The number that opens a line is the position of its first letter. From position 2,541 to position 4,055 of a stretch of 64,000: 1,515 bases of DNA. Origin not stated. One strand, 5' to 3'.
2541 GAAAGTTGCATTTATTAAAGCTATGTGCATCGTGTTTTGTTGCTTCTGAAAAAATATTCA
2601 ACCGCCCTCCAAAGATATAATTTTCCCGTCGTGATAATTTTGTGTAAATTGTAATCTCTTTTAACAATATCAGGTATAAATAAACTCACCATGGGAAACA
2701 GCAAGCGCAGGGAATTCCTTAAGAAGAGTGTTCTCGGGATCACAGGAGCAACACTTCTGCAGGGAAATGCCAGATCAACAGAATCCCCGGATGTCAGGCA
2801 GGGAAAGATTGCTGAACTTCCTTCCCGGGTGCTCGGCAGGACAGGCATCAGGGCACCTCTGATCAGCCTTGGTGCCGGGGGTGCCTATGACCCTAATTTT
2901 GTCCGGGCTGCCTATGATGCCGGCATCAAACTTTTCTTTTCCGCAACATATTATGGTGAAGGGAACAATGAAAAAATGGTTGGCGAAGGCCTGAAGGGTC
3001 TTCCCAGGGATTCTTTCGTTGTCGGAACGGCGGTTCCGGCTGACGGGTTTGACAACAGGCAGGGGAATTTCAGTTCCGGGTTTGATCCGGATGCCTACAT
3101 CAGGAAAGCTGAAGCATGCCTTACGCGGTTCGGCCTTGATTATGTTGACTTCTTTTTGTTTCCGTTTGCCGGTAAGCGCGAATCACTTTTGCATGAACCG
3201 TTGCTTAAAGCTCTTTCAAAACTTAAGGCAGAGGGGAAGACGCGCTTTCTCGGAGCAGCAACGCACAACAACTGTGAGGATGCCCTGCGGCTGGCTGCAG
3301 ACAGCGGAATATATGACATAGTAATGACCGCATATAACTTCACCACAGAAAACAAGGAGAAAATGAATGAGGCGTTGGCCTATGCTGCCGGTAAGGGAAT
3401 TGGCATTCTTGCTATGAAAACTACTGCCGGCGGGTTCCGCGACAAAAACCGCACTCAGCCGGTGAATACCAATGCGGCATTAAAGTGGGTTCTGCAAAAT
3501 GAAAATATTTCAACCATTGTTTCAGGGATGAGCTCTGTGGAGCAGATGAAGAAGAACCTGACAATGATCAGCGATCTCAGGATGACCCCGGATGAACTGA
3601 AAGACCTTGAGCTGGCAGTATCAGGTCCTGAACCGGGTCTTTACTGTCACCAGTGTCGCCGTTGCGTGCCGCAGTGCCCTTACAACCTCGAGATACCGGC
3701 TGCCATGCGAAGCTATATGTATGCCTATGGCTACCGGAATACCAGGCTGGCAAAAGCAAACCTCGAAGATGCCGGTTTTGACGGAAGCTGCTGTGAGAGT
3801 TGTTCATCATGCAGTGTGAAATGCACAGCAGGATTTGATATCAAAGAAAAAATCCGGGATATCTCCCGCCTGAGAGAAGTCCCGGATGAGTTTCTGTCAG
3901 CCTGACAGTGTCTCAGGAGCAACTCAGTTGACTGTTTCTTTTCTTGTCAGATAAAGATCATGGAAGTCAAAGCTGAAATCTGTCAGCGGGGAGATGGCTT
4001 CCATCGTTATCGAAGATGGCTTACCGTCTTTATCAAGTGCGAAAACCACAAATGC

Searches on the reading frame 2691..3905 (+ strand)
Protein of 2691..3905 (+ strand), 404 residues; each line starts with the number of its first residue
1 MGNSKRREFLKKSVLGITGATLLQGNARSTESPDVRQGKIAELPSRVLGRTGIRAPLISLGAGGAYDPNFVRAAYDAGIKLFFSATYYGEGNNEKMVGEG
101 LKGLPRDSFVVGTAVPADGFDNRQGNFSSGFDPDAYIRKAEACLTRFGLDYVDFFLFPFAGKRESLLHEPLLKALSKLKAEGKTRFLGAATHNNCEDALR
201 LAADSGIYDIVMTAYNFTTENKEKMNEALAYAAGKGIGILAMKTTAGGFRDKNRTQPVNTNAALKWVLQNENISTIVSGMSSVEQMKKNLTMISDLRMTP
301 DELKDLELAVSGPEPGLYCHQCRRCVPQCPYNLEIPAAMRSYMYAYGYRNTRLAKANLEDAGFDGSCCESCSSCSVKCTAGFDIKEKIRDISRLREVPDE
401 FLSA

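Call 18: search_protein_families(library=pfam, proteins=[window:2691-3905:+], max_evalue=0.001)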
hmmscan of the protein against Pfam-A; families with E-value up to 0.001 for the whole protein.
window:2691-3905:+ (404 aa): 3 families
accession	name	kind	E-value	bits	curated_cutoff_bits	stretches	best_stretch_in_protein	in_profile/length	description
PF00248.27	Aldo_ket_red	-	2.1e-28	99.7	24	1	70-257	24-204/291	Aldo/keto reductase family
PF13534.11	Fer4_17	-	4.1e-06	27.7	22.2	1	319-383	2-61/61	4Fe-4S dicluster domain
PF13187.11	Fer4_9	-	0.00014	22.2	27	0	318-381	1-50/52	4Fe-4S dicluster domain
